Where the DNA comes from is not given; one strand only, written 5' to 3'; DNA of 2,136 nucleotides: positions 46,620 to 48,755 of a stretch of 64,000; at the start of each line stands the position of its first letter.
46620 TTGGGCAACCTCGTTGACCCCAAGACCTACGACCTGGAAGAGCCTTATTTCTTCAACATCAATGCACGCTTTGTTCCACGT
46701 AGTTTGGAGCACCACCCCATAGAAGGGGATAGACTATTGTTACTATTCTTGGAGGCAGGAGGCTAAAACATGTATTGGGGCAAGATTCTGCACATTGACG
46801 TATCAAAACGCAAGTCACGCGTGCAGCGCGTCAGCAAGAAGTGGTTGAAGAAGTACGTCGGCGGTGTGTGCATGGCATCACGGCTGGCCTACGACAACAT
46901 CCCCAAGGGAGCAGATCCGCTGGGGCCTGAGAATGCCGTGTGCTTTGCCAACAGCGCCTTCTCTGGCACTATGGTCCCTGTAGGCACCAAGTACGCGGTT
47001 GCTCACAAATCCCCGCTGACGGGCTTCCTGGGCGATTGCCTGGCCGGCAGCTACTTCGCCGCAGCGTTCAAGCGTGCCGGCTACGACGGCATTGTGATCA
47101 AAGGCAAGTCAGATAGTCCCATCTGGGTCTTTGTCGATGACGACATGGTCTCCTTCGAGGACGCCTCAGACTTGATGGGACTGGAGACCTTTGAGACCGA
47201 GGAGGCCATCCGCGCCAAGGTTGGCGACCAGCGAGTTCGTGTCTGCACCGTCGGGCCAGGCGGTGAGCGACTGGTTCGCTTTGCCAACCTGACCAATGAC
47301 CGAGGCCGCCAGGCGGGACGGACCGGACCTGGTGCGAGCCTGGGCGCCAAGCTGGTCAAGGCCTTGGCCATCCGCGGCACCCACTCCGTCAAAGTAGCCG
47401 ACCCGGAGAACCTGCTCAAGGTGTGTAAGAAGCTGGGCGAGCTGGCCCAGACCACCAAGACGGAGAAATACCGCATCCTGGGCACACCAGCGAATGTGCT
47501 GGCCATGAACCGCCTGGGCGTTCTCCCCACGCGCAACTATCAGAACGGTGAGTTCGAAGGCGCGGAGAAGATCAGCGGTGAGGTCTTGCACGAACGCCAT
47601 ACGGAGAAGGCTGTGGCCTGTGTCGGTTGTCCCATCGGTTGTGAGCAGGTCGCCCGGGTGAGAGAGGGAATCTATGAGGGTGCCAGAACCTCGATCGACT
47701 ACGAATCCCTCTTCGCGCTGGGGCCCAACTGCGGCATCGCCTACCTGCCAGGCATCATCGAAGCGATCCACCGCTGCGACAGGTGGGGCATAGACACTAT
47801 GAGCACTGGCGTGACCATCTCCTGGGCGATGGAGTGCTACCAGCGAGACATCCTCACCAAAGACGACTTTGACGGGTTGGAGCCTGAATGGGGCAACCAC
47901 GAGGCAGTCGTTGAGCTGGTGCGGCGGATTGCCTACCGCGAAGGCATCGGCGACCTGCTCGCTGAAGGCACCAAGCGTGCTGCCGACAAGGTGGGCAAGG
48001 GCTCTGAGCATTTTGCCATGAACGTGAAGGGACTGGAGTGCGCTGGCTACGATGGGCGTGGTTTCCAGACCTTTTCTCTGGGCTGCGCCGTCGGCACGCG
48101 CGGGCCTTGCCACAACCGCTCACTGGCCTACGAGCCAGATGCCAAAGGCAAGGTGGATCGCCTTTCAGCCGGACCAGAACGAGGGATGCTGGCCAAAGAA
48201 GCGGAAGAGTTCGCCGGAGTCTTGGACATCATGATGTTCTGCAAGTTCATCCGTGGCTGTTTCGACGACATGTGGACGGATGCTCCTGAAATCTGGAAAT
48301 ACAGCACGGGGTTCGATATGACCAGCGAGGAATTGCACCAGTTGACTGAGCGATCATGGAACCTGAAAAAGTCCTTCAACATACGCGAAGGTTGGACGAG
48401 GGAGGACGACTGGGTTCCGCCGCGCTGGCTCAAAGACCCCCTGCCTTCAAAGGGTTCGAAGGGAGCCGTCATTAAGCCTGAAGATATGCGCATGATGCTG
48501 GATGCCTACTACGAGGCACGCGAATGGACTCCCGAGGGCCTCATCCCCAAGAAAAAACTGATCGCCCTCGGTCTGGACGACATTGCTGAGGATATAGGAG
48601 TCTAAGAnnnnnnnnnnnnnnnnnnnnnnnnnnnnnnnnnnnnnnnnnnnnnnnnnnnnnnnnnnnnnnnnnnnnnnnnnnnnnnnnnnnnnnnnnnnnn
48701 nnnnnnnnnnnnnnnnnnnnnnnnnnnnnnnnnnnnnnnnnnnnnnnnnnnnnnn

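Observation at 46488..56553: AOR-family pterin enzyme linked to a Sec-HdrA/MvhD fusion and an Flx/sulfhydrogenase-type NAD(P)H module, with no HdrB: candidate electron-bifurcating oxidoreductase of unknown composition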

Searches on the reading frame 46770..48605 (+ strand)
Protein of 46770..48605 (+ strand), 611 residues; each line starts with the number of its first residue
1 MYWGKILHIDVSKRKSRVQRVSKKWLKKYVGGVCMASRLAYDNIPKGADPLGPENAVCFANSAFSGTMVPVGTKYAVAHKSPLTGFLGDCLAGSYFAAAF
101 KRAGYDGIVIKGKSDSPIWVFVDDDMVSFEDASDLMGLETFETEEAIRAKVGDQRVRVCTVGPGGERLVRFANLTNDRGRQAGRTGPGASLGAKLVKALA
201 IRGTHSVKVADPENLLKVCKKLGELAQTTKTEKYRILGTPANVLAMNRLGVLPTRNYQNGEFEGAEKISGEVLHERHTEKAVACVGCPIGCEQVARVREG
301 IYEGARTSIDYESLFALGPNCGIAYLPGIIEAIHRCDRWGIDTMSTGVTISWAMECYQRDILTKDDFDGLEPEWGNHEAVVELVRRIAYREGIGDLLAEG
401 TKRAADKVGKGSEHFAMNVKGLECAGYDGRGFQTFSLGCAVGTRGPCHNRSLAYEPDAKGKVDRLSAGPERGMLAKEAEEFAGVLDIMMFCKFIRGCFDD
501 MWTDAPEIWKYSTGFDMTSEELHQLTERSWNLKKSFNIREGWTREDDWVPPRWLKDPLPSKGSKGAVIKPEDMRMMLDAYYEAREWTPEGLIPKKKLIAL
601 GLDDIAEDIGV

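Call 6: search_protein_families(library=pfam, proteins=[window:46770-48605:+], max_evalue=0.001)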
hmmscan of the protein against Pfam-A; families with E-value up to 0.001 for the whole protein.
window:46770-48605:+ (611 aa): 2 families
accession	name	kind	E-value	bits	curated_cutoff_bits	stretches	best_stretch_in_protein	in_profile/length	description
PF01314.23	AFOR_C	-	3.6e-122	408.7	27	1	219-602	3-385/385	Aldehyde ferredoxin oxidoreductase, domains 2 & 3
PF02730.20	AFOR_N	-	9.2e-67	225.1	29.8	1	4-204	1-199/199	Aldehyde ferredoxin oxidoreductase, N-terminal domain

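Call 7: search_protein_families(library=ncbifam, proteins=[window:46770-48605:+], max_evalue=0.00001)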
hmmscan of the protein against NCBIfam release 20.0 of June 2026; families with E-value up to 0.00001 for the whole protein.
window:46770-48605:+ (611 aa): 2 families
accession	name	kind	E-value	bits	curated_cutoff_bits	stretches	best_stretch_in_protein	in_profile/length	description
NF007354.0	PRK09849.1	equivalog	2.1e-53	182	868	1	2-219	8-223/703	aldehyde ferredoxin oxidoreductase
NF040818.1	GAPOR_Arch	equivalog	2.1e-12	46.2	1300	1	6-127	5-123/654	glyceraldehyde-3-phosphate:ferredoxin oxidoreductase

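Call 8: search_solved_structures(query=window:46770-48605:+, max_evalue=0.00001)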
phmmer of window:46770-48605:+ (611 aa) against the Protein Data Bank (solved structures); distinct sequences matched with E-value up to 0.00001: 9.
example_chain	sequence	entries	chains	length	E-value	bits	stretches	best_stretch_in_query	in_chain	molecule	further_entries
1aor_A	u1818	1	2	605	9.9e-118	397.8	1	3-603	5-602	ALDEHYDE FERREDOXIN OXIDOREDUCTASE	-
9mqx_D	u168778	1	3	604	1.5e-109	370.8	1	2-607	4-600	Aldehyde:ferredoxin oxidoreductase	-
9g7j_A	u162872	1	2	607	3.2e-96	326.8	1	2-604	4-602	Aldehyde ferredoxin oxidoreductase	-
8c0z_A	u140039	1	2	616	6.4e-95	322.5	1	3-602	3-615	Aldehyde:ferredoxin oxidoreductase,tungsten-containing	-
1b25_A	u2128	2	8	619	8.4e-92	312.2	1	2-606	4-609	PROTEIN (FORMALDEHYDE FERREDOXIN OXIDOREDUCTASE) | FORMALDEHYDE FERREDOXIN OXIDOREDUCTASE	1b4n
9q1t_A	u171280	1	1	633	2.2e-69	238.2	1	2-603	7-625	Tungsten-dependent aldehyde oxidoreductase WOR83 from Haloferax volcanii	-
6x6u_A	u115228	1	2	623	6.1e-60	206.9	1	2-605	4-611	Formaldehyde:ferredoxin oxidoreductase wor5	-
6x1o_A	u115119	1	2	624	6.2e-60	206.9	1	2-605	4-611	Formaldehyde:ferredoxin oxidoreductase wor5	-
4z3w_A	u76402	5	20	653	1.3e-53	186.1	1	4-418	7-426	Benzoyl-CoA reductase, putative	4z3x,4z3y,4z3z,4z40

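Call 13: find_homologous_proteins(query=window:46770-48605:+, max_evalue=1e-50)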
Query window:46770-48605:+ (611 aa): 7172 proteins with E <= 1e-50 among 8000 candidates; the best 120 are listed.
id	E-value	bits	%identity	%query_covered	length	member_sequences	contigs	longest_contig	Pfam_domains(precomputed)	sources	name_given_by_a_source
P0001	0.0e+0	1428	100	100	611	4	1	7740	PF02730.21,PF01314.24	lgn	-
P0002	0.0e+0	1236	85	100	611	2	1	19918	PF02730.21,PF01314.24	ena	-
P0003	0.0e+0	1230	85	100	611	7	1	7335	PF02730.21,PF01314.24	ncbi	-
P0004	0.0e+0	1222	84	100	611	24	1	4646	PF02730.21,PF01314.24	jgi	jgi:aldehyde:ferredoxin oxidoreductase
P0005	0.0e+0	1211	83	100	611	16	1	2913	PF02730.21,PF01314.24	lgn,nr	nr:aldehyde ferredoxin oxidoreductase family protein [Chloroflexota bacterium]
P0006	0.0e+0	1182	81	100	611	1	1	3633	PF02730.21,PF01314.24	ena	-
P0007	0.0e+0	1140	78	100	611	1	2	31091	PF02730.21,PF01314.24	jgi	jgi:aldehyde:ferredoxin oxidoreductase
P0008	0.0e+0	1132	78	100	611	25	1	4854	PF02730.21,PF01314.24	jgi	-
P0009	0.0e+0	1110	77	100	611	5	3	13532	PF02730.21,PF01314.24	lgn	-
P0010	0.0e+0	1107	76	100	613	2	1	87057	PF02730.21,PF01314.24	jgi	-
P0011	0.0e+0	1101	75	100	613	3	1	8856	PF02730.21,PF01314.24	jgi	-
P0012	0.0e+0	1093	76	100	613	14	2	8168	PF02730.21,PF01314.24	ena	-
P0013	0.0e+0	1080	74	100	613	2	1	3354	PF02730.21,PF01314.24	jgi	-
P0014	0.0e+0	1077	74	100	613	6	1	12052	PF02730.21,PF01314.24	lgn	-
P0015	0.0e+0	1077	74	100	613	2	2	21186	PF02730.21,PF01314.24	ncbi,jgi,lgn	-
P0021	0.0e+0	1049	72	100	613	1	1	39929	PF02730.21,PF01314.24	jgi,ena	-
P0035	6.9e-292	988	67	100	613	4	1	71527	PF02730.21,PF01314.24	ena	-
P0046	4.4e-266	903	63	100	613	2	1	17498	PF02730.21,PF01314.24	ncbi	ncbi:MAG: aldehyde ferredoxin oxidoreductase family protein [Candidatus Zipacnadales bacterium]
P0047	2.3e-265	900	63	100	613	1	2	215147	PF02730.21,PF01314.24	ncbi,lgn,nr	ncbi:MAG: aldehyde ferredoxin oxidoreductase family protein [Chloroflexi bacterium]|nr:aldehyde ferr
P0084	2.2e-246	838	61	100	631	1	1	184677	PF02730.21,PF01314.24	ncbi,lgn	-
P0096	4.4e-243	827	58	100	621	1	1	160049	PF02730.21,PF01314.24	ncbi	ncbi:MAG: aldehyde ferredoxin oxidoreductase family protein [Anaerolineae bacterium]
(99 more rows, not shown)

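Call 14: find_related_loci(query=window:46770-48605:+, collection=genome_contigs, flank=10000)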
Query window:46770-48605:+ (611 aa) in genome_contigs; peptide patterns used: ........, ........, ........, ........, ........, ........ (x = any residue, [..] = any of these).
39 stretches matched a pattern; 26 encode a relative of the query (tblastn E <= 1e-3); 25 distinct loci.
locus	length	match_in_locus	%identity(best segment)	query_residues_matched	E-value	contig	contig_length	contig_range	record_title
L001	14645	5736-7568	79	1-611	0e+0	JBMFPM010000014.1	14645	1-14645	MAG: Anaerolineae bacterium isolate KM4338-63 NODE_2321_length_14645_cov_4.333173, whole genome shotgun sequence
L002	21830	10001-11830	69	2-611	0e+0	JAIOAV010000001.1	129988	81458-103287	MAG: Chloroflexota bacterium isolate S1bins97 c_000000000001, whole genome shotgun sequence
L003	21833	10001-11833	78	1-611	0e+0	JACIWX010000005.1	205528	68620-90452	MAG: Chloroflexota bacterium isolate MAG-37 Chloroflexota_E3_bin22_Scaffold_5, whole genome shotgun sequence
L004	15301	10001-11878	56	2-611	0e+0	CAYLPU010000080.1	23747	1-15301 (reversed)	MAG TPA_asm: uncultured Anaerolineales bacterium isolate binchicken_co243_290 genome assembly, contig: NODE_1552_length_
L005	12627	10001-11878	54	2-611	0e+0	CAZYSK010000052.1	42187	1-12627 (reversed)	MAG TPA_asm: uncultured Anaerolineales bacterium isolate binchicken_co334_204 genome assembly, contig: NODE_1403_length_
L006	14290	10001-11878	54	2-611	0e+0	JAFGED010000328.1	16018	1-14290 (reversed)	MAG: Anaerolineae bacterium isolate Zod_Metabat.1210 k87_4777011, whole genome shotgun sequence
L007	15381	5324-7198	53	2-611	0e+0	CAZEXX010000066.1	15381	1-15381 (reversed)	MAG TPA_asm: uncultured Anaerolineales bacterium isolate SRP191223_co2_261 genome assembly, contig: NODE_2521_length_153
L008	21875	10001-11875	53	2-611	0e+0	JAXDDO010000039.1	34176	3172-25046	MAG: Anaerolineae bacterium isolate POMEDNA-B73 Raw2_k127_146851, whole genome shotgun sequence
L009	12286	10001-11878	53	2-611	0e+0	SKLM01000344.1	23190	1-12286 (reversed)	MAG: Thermoflexales bacterium isolate CSSed162cmA_211 CSSed16-2cmA-4073, whole genome shotgun sequence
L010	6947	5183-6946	53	2-573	0e+0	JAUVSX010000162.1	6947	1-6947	MAG: Chloroflexota bacterium isolate CSMAG_751 CSMAG_751_k127_7323346_length_6947_cov_61.9106, whole genome shotgun sequ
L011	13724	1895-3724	67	2-611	0e+0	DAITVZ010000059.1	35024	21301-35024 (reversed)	MAG TPA_asm: Chloroflexota bacterium isolate CTOTU19863 NODE_1182_length_35024_cov_8.563528, whole genome shotgun sequen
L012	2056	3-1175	52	238-611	4e-133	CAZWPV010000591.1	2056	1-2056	MAG TPA_asm: uncultured Anaerolineales bacterium isolate binchicken_co228_317 genome assembly, contig: NODE_108136_lengt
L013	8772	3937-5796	36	4-609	4e-122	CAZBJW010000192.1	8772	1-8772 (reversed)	MAG TPA_asm: uncultured Anaerolineales bacterium isolate binchicken_co294_156 genome assembly, contig: NODE_7120_length_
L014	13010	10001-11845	37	2-602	2e-121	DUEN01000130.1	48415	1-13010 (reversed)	MAG TPA_asm: Caldilineae bacterium isolate J4 Contig130, whole genome shotgun sequence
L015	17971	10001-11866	36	2-609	1e-120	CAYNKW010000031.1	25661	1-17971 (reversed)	MAG TPA_asm: uncultured Anaerolineae bacterium isolate SRP068000_co1_68 genome assembly, contig: NODE_2304_length_25661_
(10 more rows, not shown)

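Call 20: find_encoding_contigs(protein=P0002, flank=10000, max_places=2)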
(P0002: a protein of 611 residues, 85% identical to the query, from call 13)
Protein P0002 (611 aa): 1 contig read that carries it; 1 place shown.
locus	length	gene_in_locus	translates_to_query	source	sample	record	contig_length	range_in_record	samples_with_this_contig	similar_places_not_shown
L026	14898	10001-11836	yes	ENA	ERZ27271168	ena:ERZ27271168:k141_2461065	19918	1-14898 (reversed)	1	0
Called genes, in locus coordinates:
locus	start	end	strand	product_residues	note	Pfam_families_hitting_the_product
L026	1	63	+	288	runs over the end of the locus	PF06452:CBM9_1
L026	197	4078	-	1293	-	PF00688:TGFb_propeptide (faint), PF06848:Disaggr_repeat (weak), PF24517:CBM96 (weak), PF00326:Peptidase_S9, PF24517:CBM96 (weak)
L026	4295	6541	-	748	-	PF00580:UvrD-helicase, PF13245:AAA_19, PF13604:AAA_30 (faint), PF01443:Viral_helicase1 (faint), PF13361:UvrD_C, PF13538:UvrD_C_2, PF21196:PcrA_UvrD_tudor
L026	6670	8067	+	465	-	PF19289:PmbA_TldD_3rd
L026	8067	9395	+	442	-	PF19289:PmbA_TldD_3rd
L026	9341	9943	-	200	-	-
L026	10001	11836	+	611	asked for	PF02730:AFOR_N, PF01314:AFOR_C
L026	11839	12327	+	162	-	PF13187:Fer4_9 (faint), PF13247:Fer4_11, PF12838:Fer4_7 (weak), PF25160:LdpA_Fe-S-bd (weak), PF00037:Fer4, PF12837:Fer4_6 (weak)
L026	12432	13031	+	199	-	PF00890:FAD_binding_2 (weak), PF01134:GIDA (weak), PF12831:FAD_oxidored, PF13450:NAD_binding_8 (weak)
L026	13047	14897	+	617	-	?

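Call 21: find_encoding_contigs(protein=P0010, flank=10000, max_places=2)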
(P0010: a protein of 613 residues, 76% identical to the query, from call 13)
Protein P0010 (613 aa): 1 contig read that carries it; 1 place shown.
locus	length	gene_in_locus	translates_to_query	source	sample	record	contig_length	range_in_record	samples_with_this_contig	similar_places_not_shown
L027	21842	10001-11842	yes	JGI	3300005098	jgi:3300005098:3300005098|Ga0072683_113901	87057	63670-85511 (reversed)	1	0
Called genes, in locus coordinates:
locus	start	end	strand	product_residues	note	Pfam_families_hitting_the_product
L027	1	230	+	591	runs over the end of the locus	?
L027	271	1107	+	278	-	PF06452:CBM9_1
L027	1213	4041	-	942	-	-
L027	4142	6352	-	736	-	PF00580:UvrD-helicase, PF01443:Viral_helicase1 (faint), PF13245:AAA_19, PF13604:AAA_30 (faint), PF13361:UvrD_C, PF13538:UvrD_C_2, PF21196:PcrA_UvrD_tudor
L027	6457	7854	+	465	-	PF19289:PmbA_TldD_3rd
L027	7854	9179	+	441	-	PF19289:PmbA_TldD_3rd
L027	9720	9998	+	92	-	-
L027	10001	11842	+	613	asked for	PF02730:AFOR_N, PF01314:AFOR_C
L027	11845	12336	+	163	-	PF13237:Fer4_10 (faint), PF13187:Fer4_9 (weak), PF13247:Fer4_11, PF12838:Fer4_7 (weak), PF25160:LdpA_Fe-S-bd (weak), PF00037:Fer4, PF12837:Fer4_6 (weak)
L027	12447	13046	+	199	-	PF00890:FAD_binding_2 (weak), PF01134:GIDA (weak), PF01266:DAO (weak), PF12831:FAD_oxidored, PF13450:NAD_binding_8 (weak)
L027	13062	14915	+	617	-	PF13237:Fer4_10 (weak), PF12838:Fer4_7 (weak), PF13187:Fer4_9, PF12838:Fer4_7 (weak), PF13187:Fer4_9 (weak), PF14697:Fer4_21 (weak), PF25160:LdpA_Fe-S-bd (weak), PF02662:FlpD, +7 more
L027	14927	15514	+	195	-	PF13183:Fer4_8, PF13187:Fer4_9, PF13534:Fer4_17 (weak), PF12838:Fer4_7 (weak), PF14697:Fer4_21 (weak), PF12837:Fer4_6 (weak), PF00037:Fer4, PF12838:Fer4_7, +5 more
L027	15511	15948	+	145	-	PF02662:FlpD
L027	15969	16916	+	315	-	PF12797:Fer4_2 (faint), PF13187:Fer4_9 (faint), PF00037:Fer4 (faint), PF13183:Fer4_8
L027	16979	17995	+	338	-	PF17179:Fer4_22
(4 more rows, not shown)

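Call 22: find_encoding_contigs(protein=P0021, flank=10000, max_places=1)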
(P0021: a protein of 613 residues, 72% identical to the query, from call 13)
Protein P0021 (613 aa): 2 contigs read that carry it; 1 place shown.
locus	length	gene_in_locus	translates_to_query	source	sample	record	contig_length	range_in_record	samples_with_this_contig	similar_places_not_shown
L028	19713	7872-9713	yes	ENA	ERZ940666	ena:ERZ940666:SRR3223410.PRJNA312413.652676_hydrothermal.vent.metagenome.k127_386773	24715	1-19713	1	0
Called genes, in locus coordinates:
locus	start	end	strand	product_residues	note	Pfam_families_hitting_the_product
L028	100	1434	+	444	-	PF02608:Bmp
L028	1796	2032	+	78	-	PF04255:DUF433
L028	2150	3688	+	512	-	PF00005:ABC_tran, PF13304:AAA_21 (faint), PF00005:ABC_tran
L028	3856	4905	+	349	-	PF02653:BPD_transp_2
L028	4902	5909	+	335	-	PF02653:BPD_transp_2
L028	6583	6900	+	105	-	PF02680:DUF211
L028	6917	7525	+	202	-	PF01988:VIT1 (weak)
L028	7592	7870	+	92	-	-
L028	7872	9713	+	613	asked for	PF02730:AFOR_N, PF01314:AFOR_C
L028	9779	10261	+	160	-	PF12837:Fer4_6 (faint), PF13237:Fer4_10 (faint), PF13187:Fer4_9 (faint), PF13247:Fer4_11, PF12838:Fer4_7 (weak), PF25160:LdpA_Fe-S-bd (weak), PF00037:Fer4 (weak)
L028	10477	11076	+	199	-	PF00890:FAD_binding_2 (weak), PF01134:GIDA (weak), PF01266:DAO (weak), PF12831:FAD_oxidored, PF13450:NAD_binding_8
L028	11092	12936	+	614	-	PF12838:Fer4_7 (faint), PF00037:Fer4 (weak), PF13183:Fer4_8 (weak), PF13187:Fer4_9, PF14697:Fer4_21 (weak), PF25160:LdpA_Fe-S-bd (weak), PF00037:Fer4 (weak), PF02662:FlpD, +6 more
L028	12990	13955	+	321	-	PF13183:Fer4_8, PF13187:Fer4_9, PF13534:Fer4_17, PF13237:Fer4_10, PF14697:Fer4_21, PF12838:Fer4_7, PF13187:Fer4_9, PF02662:FlpD, +7 more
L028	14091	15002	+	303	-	PF13187:Fer4_9 (faint), PF12838:Fer4_7, PF12837:Fer4_6 (weak), PF00037:Fer4 (weak), PF14697:Fer4_21 (weak), PF12838:Fer4_7 (weak), PF13237:Fer4_10 (weak), PF12838:Fer4_7 (weak), +4 more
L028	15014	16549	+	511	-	PF01225:Mur_ligase, PF08245:Mur_ligase_M, PF02875:Mur_ligase_C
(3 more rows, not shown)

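Call 23: find_encoding_contigs(protein=P0035, flank=10000, max_places=1)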
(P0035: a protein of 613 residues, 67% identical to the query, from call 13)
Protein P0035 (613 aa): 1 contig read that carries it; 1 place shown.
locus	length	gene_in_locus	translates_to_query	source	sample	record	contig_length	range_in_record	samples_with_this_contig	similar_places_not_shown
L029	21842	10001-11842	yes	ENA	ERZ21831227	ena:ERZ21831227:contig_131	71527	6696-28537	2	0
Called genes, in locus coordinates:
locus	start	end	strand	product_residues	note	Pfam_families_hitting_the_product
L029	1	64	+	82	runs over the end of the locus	-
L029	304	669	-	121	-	-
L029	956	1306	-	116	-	PF00384:Molybdopterin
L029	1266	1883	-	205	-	PF04879:Molybdop_Fe4S4 (faint)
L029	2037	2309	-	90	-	-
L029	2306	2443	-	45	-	-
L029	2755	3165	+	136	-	-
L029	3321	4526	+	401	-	PF10592:AIPR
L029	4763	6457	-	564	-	PF02901:PFL-like, PF00037:Fer4 (weak), PF12838:Fer4_7 (weak), PF13187:Fer4_9 (weak), PF13237:Fer4_10, PF14697:Fer4_21, PF04055:Radical_SAM, PF13353:Fer4_12 (weak), +2 more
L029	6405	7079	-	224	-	PF02901:PFL-like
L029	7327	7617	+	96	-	-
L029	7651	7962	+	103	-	-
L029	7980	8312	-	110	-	PF07883:Cupin_2, PF02311:AraC_binding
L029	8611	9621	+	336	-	PF00044:Gp_dh_N, PF02800:Gp_dh_C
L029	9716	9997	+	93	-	-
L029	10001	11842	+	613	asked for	PF02730:AFOR_N, PF01314:AFOR_C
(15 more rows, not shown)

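Call 24: find_encoding_contigs(protein=P0047, flank=10000, max_places=1)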
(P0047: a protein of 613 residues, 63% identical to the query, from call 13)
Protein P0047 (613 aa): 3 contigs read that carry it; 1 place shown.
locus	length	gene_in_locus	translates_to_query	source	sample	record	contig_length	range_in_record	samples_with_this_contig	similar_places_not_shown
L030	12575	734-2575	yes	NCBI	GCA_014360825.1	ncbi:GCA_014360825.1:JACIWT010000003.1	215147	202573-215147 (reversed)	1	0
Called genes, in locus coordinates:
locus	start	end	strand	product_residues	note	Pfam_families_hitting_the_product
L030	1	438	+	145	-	PF02800:Gp_dh_C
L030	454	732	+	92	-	-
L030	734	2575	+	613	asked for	PF02730:AFOR_N, PF01314:AFOR_C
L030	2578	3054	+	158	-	PF13187:Fer4_9 (faint), PF14697:Fer4_21 (faint), PF13237:Fer4_10 (weak), PF13247:Fer4_11, PF12838:Fer4_7 (weak), PF25160:LdpA_Fe-S-bd (weak), PF00037:Fer4, PF12837:Fer4_6 (weak)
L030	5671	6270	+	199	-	PF13183:Fer4_8, PF12838:Fer4_7 (weak), PF13187:Fer4_9 (weak), PF13534:Fer4_17, PF13187:Fer4_9 (weak), PF00037:Fer4 (weak), PF12838:Fer4_7, PF14697:Fer4_21 (weak), +5 more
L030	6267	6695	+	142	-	PF02662:FlpD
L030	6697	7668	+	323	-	PF04432:FrhB_FdhB_C (weak), PF13237:Fer4_10 (faint), PF00037:Fer4 (faint), PF12797:Fer4_2 (faint), PF13187:Fer4_9 (faint), PF13183:Fer4_8, PF13534:Fer4_17 (weak)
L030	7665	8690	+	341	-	PF13484:Fer4_16 (faint), PF12838:Fer4_7 (faint), PF13187:Fer4_9 (faint), PF14697:Fer4_21 (faint), PF00037:Fer4 (faint), PF12797:Fer4_2 (faint), PF17179:Fer4_22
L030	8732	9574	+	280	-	PF00970:FAD_binding_6 (faint), PF00175:NAD_binding_1, PF10418:DHODB_Fe-S_bind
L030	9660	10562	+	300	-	PF12797:Fer4_2 (faint), PF12838:Fer4_7, PF13187:Fer4_9 (weak), PF00037:Fer4, PF12838:Fer4_7 (weak), PF00037:Fer4 (weak), PF14697:Fer4_21 (weak), PF12838:Fer4_7, +6 more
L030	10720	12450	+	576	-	PF02730:AFOR_N, PF01314:AFOR_C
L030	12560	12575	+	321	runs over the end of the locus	PF03096:Ndr, PF00561:Abhydrolase_1, PF12146:Hydrolase_4, PF12697:Abhydrolase_6, PF06821:Ser_hydrolase (faint), PF00326:Peptidase_S9 (faint), PF08386:Abhydrolase_4 (faint)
